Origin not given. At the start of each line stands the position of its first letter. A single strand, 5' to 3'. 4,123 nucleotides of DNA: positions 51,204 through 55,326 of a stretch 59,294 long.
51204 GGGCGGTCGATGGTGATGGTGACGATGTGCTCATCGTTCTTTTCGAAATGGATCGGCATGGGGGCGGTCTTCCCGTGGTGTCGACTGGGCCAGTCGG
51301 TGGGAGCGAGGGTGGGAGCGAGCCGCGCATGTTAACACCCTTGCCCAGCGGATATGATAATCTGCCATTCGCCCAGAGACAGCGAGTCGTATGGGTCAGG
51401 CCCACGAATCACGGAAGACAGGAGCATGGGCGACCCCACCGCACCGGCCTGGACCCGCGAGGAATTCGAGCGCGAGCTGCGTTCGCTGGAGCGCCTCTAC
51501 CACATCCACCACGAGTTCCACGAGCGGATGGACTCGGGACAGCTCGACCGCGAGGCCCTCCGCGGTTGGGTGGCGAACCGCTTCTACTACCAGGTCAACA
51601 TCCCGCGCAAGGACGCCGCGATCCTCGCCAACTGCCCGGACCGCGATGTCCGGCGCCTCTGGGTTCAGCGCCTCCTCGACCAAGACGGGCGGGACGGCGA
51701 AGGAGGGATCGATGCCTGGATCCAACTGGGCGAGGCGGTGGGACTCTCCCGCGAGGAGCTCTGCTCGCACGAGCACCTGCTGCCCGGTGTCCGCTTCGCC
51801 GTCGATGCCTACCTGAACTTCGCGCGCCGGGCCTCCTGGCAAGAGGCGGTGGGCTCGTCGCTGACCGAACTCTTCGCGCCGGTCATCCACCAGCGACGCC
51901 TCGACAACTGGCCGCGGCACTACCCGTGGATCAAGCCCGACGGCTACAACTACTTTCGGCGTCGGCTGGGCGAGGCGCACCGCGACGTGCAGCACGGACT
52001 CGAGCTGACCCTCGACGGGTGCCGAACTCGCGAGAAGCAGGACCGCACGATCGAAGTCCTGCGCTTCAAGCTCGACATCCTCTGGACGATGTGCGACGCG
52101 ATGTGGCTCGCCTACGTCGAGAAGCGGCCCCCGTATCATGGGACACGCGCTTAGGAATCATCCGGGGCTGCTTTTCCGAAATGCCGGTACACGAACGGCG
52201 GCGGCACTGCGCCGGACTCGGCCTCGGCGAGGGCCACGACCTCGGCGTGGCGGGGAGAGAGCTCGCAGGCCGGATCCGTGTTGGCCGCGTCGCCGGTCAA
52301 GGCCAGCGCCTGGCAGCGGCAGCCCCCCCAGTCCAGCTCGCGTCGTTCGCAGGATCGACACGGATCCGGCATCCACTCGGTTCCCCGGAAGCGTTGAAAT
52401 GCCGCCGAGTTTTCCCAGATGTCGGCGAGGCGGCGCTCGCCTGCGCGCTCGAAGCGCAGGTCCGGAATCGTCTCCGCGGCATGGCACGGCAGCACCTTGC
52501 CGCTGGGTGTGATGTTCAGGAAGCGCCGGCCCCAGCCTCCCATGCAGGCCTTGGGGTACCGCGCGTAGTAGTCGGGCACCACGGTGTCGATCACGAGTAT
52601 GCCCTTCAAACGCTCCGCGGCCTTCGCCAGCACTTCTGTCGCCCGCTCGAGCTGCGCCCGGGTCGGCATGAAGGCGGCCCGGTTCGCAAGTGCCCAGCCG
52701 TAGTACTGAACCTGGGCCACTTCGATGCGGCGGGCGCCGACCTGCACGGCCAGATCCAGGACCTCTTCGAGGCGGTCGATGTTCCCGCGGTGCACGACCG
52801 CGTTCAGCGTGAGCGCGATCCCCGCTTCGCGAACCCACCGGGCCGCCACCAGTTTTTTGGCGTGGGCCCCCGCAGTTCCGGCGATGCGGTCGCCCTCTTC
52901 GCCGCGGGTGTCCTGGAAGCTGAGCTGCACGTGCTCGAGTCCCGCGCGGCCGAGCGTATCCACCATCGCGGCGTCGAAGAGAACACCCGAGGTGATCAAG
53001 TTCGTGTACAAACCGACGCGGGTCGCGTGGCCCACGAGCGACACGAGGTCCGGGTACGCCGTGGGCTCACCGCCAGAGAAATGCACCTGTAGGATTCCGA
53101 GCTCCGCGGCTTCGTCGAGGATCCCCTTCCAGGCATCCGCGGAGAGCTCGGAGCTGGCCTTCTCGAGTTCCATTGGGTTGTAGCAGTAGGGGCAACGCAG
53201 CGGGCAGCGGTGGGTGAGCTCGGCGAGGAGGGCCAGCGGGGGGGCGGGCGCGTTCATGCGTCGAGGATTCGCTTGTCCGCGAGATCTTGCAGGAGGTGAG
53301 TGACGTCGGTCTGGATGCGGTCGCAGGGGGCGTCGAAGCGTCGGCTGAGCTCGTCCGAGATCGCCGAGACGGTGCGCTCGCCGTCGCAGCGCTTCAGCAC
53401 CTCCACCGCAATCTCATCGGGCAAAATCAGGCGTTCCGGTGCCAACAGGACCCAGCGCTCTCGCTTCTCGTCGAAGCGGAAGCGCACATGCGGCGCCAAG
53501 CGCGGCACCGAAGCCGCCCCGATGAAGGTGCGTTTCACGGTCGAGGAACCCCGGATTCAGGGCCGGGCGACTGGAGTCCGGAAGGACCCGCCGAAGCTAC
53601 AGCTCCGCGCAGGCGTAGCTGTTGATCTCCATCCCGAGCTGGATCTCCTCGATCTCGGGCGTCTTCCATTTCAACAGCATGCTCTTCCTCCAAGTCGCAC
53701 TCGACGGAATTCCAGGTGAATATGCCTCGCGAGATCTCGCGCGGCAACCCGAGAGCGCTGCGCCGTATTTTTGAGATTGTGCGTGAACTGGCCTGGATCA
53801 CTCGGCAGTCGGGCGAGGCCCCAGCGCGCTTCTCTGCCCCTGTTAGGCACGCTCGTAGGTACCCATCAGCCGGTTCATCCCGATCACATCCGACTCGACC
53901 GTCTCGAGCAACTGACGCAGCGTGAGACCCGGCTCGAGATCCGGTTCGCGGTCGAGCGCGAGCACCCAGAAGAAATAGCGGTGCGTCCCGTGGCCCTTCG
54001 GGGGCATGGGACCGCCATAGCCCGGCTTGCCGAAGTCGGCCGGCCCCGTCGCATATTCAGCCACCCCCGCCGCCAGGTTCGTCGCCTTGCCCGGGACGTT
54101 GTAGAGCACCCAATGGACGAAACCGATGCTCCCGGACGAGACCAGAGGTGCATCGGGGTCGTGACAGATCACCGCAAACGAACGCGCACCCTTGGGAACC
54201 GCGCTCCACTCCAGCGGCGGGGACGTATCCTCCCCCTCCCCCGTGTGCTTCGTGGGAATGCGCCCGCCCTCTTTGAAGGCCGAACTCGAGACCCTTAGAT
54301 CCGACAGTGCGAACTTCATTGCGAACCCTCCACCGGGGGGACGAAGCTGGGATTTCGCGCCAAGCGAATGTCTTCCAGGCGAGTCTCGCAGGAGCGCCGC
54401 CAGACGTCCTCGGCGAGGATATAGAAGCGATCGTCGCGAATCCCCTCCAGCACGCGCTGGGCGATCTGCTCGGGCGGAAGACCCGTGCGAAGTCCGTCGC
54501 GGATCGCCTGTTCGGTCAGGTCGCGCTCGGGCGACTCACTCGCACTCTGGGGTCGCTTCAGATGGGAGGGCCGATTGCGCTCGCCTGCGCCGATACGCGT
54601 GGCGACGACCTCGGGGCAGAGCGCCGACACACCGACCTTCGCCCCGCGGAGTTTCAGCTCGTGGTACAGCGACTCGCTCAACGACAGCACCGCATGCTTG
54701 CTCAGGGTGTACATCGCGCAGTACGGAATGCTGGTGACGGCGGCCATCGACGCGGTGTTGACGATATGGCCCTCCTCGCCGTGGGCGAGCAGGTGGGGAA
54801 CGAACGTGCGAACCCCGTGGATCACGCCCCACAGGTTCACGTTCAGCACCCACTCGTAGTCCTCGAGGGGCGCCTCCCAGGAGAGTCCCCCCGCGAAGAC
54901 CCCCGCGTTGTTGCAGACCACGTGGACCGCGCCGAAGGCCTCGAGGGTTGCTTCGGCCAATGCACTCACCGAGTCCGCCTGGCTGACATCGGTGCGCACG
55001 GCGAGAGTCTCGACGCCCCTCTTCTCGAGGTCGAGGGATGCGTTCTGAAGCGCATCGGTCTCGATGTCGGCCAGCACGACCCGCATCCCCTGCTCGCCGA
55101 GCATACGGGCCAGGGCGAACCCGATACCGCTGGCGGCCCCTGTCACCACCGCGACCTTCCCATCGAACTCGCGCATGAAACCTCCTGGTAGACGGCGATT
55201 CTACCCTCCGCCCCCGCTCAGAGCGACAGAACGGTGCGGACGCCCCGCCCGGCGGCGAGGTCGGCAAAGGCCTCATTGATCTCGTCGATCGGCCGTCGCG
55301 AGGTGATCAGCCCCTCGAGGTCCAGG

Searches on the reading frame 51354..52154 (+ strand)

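Call 62: search_protein_families(library=pfam, proteins=[window:51354-52154:+], max_evalue=0.0001)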
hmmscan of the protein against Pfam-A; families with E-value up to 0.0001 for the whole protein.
window:51354-52154:+ (266 aa): 1 family
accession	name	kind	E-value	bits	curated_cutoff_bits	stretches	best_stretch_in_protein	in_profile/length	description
PF03070.21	TENA_THI-4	-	6.4e-52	176.8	22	1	51-248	12-209/210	TENA/THI-4/PQQC family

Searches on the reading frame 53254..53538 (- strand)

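Call 62: search_protein_families(library=pfam, proteins=[window:53254-53538:-], max_evalue=0.0001)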
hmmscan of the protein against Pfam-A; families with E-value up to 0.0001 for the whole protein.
window:53254-53538:- (94 aa): 1 family
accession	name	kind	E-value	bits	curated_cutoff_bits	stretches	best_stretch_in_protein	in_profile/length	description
PF05402.18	PqqD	-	3.6e-15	56.5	23.4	1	29-92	2-67/67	Coenzyme PQQ synthesis protein D (PqqD)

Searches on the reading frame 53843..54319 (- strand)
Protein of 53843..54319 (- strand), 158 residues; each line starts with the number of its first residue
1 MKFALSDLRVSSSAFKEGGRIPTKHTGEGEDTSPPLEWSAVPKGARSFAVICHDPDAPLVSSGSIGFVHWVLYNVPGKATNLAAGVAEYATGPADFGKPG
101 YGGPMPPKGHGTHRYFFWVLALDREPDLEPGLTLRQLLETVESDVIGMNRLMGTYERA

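Call 62: search_protein_families(library=pfam, proteins=[window:53843-54319:-], max_evalue=0.0001)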
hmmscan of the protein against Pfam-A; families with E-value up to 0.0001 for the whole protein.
window:53843-54319:- (158 aa): 1 family
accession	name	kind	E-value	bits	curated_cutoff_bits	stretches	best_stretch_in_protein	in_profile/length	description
PF01161.25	PBP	-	2.6e-41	141.6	24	1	21-155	2-135/135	Phosphatidylethanolamine-binding protein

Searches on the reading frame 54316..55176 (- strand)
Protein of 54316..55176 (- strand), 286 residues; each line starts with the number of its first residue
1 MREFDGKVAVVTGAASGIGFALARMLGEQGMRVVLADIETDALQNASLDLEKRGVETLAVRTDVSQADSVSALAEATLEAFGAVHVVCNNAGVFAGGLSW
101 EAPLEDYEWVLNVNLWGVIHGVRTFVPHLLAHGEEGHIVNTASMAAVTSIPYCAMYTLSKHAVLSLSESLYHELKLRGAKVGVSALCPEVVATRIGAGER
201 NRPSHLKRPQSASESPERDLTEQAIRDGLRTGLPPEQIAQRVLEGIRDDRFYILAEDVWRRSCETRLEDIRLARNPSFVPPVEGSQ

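Call 62: search_protein_families(library=pfam, proteins=[window:54316-55176:-], max_evalue=0.0001)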
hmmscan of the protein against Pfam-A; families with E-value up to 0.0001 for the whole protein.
window:54316-55176:- (286 aa): 3 families
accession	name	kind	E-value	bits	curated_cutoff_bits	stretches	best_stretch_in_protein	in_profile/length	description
PF00106.31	adh_short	-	1.4e-44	152.4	26.6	1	7-198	1-189/195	short chain dehydrogenase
PF13561.12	adh_short_C2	-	1.1e-34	120.5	27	1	13-207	1-192/236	Enoyl-(Acyl carrier protein) reductase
PF08659.16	KR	-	2.1e-10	41.3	22.6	1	10-160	4-153/180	KR domain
